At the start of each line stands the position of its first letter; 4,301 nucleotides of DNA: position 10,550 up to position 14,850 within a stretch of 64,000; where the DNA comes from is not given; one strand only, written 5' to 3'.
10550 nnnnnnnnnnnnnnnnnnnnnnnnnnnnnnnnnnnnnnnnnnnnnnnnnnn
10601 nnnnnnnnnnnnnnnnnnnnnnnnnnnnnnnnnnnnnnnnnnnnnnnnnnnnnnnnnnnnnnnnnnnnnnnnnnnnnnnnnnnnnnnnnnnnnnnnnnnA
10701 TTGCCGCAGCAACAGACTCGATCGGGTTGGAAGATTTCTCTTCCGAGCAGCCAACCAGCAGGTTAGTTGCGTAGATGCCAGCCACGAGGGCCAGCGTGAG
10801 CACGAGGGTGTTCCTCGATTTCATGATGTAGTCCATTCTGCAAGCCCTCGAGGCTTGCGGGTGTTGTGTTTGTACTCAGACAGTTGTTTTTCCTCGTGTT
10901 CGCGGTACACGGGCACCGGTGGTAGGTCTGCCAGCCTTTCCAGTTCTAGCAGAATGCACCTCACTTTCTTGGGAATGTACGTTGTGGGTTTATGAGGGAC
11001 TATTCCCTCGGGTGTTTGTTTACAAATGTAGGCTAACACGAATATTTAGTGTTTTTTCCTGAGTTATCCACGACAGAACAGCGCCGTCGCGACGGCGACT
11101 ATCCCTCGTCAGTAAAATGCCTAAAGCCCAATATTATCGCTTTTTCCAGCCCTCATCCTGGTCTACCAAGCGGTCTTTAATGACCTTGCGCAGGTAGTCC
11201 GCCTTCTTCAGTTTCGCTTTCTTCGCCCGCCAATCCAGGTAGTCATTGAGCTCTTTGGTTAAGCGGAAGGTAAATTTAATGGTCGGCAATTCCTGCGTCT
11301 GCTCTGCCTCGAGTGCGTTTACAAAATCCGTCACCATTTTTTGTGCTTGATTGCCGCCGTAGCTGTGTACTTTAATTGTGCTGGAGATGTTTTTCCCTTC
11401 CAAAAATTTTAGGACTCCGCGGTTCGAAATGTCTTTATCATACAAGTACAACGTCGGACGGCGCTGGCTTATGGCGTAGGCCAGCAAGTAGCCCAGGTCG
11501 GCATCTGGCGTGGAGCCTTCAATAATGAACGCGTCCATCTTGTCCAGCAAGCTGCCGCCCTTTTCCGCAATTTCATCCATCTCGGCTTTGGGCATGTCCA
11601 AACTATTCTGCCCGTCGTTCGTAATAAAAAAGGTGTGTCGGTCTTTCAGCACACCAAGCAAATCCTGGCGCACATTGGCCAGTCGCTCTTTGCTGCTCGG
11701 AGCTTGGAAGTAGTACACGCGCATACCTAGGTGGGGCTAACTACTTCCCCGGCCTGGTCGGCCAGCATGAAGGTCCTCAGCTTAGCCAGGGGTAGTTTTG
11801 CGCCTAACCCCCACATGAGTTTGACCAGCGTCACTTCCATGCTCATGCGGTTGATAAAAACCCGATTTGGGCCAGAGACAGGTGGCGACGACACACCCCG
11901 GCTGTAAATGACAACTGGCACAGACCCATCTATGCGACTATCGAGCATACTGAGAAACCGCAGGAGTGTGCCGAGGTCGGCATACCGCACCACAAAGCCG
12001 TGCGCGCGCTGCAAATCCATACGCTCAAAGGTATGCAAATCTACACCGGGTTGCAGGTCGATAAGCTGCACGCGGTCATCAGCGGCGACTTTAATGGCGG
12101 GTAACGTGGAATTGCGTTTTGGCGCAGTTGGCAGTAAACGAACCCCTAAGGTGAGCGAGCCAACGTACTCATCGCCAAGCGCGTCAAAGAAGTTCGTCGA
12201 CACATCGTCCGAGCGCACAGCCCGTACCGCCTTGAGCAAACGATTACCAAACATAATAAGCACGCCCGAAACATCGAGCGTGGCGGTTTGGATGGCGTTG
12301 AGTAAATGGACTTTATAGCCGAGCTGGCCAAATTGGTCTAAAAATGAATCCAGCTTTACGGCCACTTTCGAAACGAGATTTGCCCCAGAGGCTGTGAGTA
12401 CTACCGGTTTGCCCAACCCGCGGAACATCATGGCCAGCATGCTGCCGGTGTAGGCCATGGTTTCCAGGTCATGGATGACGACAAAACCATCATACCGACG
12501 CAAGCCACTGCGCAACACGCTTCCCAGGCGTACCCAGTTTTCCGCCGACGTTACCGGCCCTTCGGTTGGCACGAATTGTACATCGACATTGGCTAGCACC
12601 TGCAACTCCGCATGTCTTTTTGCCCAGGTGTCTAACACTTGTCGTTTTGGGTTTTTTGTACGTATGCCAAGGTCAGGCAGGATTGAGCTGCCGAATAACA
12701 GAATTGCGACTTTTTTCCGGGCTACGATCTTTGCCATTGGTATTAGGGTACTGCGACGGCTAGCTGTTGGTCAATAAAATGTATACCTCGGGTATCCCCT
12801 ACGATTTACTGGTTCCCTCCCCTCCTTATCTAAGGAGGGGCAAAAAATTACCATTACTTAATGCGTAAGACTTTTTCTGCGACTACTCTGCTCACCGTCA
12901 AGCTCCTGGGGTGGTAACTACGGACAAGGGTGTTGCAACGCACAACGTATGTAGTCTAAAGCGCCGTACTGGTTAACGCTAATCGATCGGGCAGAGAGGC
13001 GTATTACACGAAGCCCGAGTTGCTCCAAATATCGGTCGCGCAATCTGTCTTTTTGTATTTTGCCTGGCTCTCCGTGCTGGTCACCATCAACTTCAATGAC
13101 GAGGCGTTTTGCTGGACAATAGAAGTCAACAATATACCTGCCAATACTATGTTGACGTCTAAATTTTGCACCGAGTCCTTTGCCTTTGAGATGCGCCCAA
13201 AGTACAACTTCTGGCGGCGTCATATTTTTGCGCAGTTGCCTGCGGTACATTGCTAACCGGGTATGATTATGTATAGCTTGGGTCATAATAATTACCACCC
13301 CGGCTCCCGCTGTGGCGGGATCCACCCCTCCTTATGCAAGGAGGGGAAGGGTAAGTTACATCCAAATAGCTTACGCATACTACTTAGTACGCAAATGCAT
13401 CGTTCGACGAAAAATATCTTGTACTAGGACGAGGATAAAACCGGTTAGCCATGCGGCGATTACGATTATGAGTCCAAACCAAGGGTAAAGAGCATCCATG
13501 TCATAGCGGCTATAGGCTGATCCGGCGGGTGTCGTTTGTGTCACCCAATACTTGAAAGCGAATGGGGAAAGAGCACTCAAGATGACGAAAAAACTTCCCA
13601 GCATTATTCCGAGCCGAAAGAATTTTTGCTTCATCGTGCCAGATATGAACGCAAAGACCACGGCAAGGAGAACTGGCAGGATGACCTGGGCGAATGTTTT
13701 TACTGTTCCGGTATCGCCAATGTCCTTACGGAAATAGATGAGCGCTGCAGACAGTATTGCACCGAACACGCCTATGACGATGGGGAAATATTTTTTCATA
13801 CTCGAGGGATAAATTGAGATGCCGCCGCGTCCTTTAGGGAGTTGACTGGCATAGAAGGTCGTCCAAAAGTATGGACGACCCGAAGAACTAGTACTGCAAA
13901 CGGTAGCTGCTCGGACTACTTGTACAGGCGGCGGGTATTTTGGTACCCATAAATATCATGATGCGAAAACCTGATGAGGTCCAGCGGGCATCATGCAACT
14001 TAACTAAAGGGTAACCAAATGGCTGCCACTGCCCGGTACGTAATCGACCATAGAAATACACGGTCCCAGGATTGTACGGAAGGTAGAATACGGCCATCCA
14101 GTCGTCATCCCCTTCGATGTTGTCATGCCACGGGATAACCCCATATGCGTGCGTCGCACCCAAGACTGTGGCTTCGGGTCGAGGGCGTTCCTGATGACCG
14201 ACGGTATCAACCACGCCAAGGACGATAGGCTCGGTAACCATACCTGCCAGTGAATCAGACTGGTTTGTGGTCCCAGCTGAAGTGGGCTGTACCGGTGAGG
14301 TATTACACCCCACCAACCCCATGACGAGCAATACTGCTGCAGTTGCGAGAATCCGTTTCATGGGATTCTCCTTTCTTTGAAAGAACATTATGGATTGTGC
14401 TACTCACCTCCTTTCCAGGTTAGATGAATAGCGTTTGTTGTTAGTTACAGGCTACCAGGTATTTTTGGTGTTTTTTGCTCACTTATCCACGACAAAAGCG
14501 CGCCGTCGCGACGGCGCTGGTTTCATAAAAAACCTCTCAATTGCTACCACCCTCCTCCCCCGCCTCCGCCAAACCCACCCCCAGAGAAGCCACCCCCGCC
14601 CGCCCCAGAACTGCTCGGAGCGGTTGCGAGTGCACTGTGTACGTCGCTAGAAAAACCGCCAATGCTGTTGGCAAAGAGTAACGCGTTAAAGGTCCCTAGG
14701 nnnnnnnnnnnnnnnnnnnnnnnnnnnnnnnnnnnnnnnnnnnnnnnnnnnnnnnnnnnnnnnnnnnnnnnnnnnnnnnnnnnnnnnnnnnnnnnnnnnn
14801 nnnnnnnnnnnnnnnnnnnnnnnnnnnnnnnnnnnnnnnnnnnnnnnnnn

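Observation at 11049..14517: Two copies of a ~50-bp intergenic element combining a DnaA-box-like 9-mer (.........) with a perfect 16-bp palindrome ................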

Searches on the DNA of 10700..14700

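Call 73: search_rna_families(source=window, start=10700, end=14700, threshold=evalue, max_evalue=1)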
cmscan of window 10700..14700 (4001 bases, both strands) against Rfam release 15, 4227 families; matches with E-value up to 1: 0.
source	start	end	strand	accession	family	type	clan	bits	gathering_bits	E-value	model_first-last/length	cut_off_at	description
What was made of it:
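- On Any Rfam RNA family: There were none at E<=1 in 10700-14700 (call 73).
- There is no Rfam match even at E<=1 (call 73).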

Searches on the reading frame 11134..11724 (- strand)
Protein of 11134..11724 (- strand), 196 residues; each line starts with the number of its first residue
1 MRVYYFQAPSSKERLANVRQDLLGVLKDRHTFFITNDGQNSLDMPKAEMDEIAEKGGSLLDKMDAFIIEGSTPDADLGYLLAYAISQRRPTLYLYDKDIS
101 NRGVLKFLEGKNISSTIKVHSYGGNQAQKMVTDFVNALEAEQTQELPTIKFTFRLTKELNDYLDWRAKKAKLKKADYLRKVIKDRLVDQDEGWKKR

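Call 11: search_protein_families(library=pfam, proteins=[window:11134-11724:-], max_evalue=0.01)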
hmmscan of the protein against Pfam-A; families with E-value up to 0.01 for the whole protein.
window:11134-11724:- (196 aa): 1 family
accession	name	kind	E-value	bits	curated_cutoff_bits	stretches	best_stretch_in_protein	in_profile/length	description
PF21983.2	NikA-like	-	0.0014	19.2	27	1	148-182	4-38/72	Mobilization protein NikA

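Call 63: search_protein_families(library=pfam, proteins=[window:11134-11724:-], max_evalue=1)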
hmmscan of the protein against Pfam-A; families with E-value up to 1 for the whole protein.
window:11134-11724:- (196 aa): 2 families
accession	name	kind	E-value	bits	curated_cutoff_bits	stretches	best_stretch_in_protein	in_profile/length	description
PF21983.2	NikA-like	-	0.0014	19.2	27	1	148-182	4-38/72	Mobilization protein NikA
PF12651.13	RHH_3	-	0.11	13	21.6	1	150-184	4-38/44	Ribbon-helix-helix domain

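Call 64: search_solved_structures(query=window:11134-11724:-, max_evalue=10)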
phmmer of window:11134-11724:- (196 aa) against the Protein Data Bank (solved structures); distinct sequences matched with E-value up to 10: 6.
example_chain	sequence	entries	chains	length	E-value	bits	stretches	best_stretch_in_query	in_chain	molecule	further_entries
1j8y_F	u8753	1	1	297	0.19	14.9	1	112-188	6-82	SIGNAL RECOGNITION 54 KDA PROTEIN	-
1j8m_F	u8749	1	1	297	0.19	14.9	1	112-188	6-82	SIGNAL RECOGNITION 54 KDA PROTEIN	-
2klh_A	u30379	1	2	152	0.22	14.6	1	53-138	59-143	c-Myc-responsive protein Rcl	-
4fyh_A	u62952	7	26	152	0.22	14.6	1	53-138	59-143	Deoxyribonucleoside 5'-monophosphate N-glycosidase | 2'-deoxynucleoside 5'-phosphate N-hydrolase 1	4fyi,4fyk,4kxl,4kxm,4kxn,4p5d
2khz_A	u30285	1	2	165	0.25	14.5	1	54-141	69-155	c-Myc-responsive protein Rcl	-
8s4s_A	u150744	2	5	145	0.57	13.3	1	77-147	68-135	PrgE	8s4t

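Call 75: predict_structure(protein=window:11134-11724:-)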
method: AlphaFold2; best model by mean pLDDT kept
length: 196 residues; sequences in the alignment: 1
mean_pLDDT: 46.6   pTM: 0.32
mean pLDDT of the five models: 46.6, 39.7, 38.7, 36.3, 33.7
residues with pLDDT >= 90: 0; 70-90: 0; 50-70: 52; < 50: 144
segments of 3 or more residues with pLDDT < 50: 1-76, 78-80, 88-103, 109-123, 141-152, 171-175, 187-196
pLDDT, mean of each block of 10 residues (from residue 1): 35 40 43 37 43 45 45 45 49 45 48 47 50 56 46 53 62 50 51 36
secondary structure, 60 per line:
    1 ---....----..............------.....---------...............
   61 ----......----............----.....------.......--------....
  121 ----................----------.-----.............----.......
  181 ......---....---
elements in order: E4-7 H12-25 E32-36 H46-60 E65-70 H75-86 E91-95 H102-108 E117-120 H125-140 H157-169 H174-185 H190-193
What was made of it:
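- Tried and rejected: The single-sequence model was too poor to use, with pLDDT 46.6 (call 75).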

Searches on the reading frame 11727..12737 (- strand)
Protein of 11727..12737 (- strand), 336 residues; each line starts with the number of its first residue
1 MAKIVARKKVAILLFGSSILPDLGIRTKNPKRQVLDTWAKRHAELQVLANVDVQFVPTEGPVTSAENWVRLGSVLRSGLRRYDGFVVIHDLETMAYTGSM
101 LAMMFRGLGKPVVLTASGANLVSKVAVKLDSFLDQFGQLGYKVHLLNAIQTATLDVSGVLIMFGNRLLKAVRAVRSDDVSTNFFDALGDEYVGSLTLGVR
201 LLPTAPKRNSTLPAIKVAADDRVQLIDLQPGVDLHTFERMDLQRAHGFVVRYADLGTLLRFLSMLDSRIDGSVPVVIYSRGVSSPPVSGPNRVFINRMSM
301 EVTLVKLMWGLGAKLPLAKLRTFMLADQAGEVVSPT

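Call 11: search_protein_families(library=pfam, proteins=[window:11727-12737:-], max_evalue=0.01)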
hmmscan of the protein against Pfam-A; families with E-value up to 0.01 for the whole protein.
window:11727-12737:- (336 aa): 2 families
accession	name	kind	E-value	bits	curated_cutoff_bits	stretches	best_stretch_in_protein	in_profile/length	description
PF00710.25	Asparaginase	-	3.1e-18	66.4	22.5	1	37-195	30-180/193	Asparaginase, N-terminal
PF17763.6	Asparaginase_C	-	0.0062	16.9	34.6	0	222-324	1-114/114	Glutaminase/Asparaginase C-terminal domain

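Call 19: find_encoding_contigs(protein=window:11727-12737:-, flank=10000, max_places=10)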
Protein window:11727-12737:- (336 aa): 3 contigs read that carry it; 2 places shown.
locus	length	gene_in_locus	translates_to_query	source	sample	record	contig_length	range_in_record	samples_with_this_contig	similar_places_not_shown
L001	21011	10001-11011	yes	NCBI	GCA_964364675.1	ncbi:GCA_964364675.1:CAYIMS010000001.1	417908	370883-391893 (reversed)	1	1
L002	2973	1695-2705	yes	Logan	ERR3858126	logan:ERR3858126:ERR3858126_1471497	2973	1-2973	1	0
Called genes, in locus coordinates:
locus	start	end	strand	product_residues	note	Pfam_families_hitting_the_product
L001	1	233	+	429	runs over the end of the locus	PF01966:HD (weak), PF19276:HD_assoc_2 (faint)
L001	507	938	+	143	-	PF02381:MraZ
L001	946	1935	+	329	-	PF01795:Methyltransf_5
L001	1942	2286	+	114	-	-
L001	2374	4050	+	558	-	PF03717:PBP_dimer, PF00905:Transpeptidase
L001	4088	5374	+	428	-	PF08245:Mur_ligase_M, PF02875:Mur_ligase_C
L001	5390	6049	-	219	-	PF09335:VTT_dom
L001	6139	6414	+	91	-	-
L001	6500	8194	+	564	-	PF09972:DUF2207, PF20990:DUF2207_C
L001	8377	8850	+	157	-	-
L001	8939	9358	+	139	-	-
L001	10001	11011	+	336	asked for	PF00710:Asparaginase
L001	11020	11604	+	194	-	-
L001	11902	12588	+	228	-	PF01551:Peptidase_M23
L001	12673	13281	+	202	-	-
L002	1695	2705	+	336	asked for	PF00710:Asparaginase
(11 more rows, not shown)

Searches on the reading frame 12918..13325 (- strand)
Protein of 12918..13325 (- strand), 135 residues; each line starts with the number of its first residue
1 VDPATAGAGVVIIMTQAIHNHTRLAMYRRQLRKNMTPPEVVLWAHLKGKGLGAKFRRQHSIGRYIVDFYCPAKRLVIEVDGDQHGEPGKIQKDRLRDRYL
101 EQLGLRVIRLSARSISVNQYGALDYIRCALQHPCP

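Call 11: search_protein_families(library=pfam, proteins=[window:12918-13325:-], max_evalue=0.01)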
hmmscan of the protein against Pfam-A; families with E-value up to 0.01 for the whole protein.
window:12918-13325:- (135 aa): 3 families
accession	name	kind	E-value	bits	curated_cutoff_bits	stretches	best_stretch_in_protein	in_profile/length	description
PF04480.18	DUF559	-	8.1e-28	96.9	20.6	1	24-130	3-108/109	Protein of unknown function (DUF559)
PF18741.7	MTES_1575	-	4.1e-08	33.6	38.2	1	51-126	12-92/96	REase_MTES_1575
PF10881.14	DUF2726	-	0.0038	17.4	24.7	1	75-115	73-113/126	Protein of unknown function (DUF2726)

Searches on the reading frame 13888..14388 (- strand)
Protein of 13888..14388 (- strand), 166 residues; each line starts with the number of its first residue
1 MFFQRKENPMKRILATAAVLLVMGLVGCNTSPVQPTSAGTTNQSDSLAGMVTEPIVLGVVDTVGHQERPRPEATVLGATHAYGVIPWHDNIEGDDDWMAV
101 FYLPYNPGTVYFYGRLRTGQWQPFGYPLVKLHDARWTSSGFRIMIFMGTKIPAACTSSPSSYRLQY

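Call 11: search_protein_families(library=pfam, proteins=[window:13888-14388:-], max_evalue=0.01)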
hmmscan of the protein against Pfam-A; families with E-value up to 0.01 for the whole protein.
window:13888-14388:- (166 aa): 0 families

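Call 18: find_encoding_contigs(protein=window:13888-14388:-, flank=10000, max_places=10)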
Protein window:13888-14388:- (166 aa): no gene with exactly this product is on record in the collection.
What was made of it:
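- Tried and rejected: The 166-aa ORF failed because the called gene uses the downstream ATG (call 18).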
